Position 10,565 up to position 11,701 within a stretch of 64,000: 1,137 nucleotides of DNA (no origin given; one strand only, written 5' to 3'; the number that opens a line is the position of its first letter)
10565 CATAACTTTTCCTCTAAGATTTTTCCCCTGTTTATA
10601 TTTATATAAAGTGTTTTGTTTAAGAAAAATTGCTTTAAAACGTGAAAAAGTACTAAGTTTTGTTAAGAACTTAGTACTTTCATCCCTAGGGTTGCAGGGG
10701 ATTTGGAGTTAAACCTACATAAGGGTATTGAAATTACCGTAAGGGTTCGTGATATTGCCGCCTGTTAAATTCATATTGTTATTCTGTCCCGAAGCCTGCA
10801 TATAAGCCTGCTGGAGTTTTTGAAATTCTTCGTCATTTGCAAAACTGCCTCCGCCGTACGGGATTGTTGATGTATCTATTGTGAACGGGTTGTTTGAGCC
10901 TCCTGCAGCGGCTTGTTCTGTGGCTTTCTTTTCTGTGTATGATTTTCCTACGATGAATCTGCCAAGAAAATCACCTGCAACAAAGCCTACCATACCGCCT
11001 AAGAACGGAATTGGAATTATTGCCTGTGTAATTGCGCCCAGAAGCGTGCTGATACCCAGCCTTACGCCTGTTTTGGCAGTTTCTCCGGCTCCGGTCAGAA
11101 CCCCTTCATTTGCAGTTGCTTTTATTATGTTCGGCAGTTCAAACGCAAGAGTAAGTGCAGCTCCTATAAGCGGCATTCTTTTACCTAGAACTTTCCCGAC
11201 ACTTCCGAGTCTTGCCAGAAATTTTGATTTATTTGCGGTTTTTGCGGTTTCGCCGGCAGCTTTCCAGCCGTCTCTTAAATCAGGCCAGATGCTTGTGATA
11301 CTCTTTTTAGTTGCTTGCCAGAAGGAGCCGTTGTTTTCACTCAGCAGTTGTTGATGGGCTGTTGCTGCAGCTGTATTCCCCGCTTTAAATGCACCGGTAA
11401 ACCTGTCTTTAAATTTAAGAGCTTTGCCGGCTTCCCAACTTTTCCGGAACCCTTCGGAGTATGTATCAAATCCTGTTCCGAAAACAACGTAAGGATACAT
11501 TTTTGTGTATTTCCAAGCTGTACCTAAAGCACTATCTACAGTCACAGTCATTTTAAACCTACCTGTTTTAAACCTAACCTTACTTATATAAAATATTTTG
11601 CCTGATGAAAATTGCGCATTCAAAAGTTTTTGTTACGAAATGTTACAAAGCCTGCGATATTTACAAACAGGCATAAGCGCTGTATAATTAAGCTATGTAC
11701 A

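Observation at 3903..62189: Shared non-canonical promoter motif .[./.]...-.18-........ links seven scattered transcription units encoding orphan low-complexity proteins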

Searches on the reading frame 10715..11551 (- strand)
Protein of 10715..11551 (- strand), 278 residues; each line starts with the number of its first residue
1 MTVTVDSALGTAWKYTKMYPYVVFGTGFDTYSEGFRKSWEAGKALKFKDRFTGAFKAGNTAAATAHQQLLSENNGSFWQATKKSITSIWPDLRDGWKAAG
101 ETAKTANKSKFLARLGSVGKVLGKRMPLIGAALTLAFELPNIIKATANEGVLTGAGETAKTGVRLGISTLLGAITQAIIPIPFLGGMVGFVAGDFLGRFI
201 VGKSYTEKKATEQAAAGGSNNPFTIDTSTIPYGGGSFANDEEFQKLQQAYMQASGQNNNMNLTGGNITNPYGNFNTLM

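Call 9: search_protein_families(library=pfam, proteins=[window:10715-11551:-], max_evalue=0.1)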
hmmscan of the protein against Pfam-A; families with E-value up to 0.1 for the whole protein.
window:10715-11551:- (278 aa): 1 family
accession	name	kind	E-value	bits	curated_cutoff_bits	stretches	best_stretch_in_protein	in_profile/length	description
PF12347.13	HJURP_C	-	0.086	13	22.7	0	241-262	28-50/60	Holliday junction regulator protein family C-terminal repeat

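Call 50: search_protein_families(library=ncbifam, proteins=[window:10715-11551:-], max_evalue=0.1)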
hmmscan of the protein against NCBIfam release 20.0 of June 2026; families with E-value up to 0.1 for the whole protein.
window:10715-11551:- (278 aa): 0 families

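Call 96: search_protein_families(library=phrogs, proteins=[window:10715-11551:-], max_evalue=0.01)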
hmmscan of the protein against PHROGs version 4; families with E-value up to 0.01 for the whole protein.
window:10715-11551:- (278 aa): 0 families
